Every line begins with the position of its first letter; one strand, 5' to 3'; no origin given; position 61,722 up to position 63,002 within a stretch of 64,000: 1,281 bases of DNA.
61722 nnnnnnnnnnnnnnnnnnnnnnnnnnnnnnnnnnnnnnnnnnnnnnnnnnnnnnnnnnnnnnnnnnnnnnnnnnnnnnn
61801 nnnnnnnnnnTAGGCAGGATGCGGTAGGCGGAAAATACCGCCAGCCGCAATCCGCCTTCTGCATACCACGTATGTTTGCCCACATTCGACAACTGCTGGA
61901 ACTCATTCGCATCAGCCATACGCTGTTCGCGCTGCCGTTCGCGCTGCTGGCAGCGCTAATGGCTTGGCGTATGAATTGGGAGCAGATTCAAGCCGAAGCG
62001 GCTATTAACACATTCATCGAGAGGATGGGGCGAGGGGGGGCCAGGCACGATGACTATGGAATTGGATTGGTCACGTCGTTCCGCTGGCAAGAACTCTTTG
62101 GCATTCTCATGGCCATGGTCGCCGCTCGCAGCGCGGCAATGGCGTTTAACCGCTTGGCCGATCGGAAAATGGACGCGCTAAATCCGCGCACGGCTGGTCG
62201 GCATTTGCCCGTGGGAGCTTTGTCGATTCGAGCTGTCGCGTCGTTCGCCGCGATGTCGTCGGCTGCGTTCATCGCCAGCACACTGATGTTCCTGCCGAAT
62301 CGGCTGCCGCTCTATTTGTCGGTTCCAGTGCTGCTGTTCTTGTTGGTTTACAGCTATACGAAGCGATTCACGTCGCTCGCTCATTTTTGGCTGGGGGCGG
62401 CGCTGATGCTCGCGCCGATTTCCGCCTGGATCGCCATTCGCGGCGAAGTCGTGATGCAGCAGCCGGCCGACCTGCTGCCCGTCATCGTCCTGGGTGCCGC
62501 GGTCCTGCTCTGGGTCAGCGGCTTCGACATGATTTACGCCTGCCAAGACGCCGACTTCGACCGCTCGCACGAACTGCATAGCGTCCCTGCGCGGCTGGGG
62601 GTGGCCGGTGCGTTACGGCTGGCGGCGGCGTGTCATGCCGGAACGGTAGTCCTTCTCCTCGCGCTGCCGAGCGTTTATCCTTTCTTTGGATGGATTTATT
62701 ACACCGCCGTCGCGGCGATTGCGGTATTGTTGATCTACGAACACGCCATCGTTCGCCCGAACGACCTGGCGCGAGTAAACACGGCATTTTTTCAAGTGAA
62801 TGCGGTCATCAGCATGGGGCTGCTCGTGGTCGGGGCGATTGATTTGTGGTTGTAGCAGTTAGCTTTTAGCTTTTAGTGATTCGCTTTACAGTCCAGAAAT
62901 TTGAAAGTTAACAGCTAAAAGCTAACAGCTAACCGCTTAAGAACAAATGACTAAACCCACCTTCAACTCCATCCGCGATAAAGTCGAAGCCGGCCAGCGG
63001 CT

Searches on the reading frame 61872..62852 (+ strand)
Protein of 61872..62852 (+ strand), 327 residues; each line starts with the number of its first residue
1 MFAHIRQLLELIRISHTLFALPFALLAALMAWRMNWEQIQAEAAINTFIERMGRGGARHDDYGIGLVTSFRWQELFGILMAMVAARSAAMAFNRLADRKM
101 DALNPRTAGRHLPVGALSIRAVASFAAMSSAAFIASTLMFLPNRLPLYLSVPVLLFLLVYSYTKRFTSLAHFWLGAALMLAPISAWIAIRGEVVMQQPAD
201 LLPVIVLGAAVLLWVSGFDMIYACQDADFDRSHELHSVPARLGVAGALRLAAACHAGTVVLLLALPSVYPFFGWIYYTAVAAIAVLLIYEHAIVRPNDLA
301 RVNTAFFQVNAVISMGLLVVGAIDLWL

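Call 26: search_protein_families(library=pfam, proteins=[window:61872-62852:+], max_evalue=0.00001)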
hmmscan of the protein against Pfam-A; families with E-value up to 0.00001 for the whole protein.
window:61872-62852:+ (327 aa): 1 family
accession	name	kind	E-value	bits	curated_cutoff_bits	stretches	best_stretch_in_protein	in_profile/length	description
PF01040.23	UbiA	-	1.7e-44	152.5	34.2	1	69-310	16-248/250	UbiA prenyltransferase family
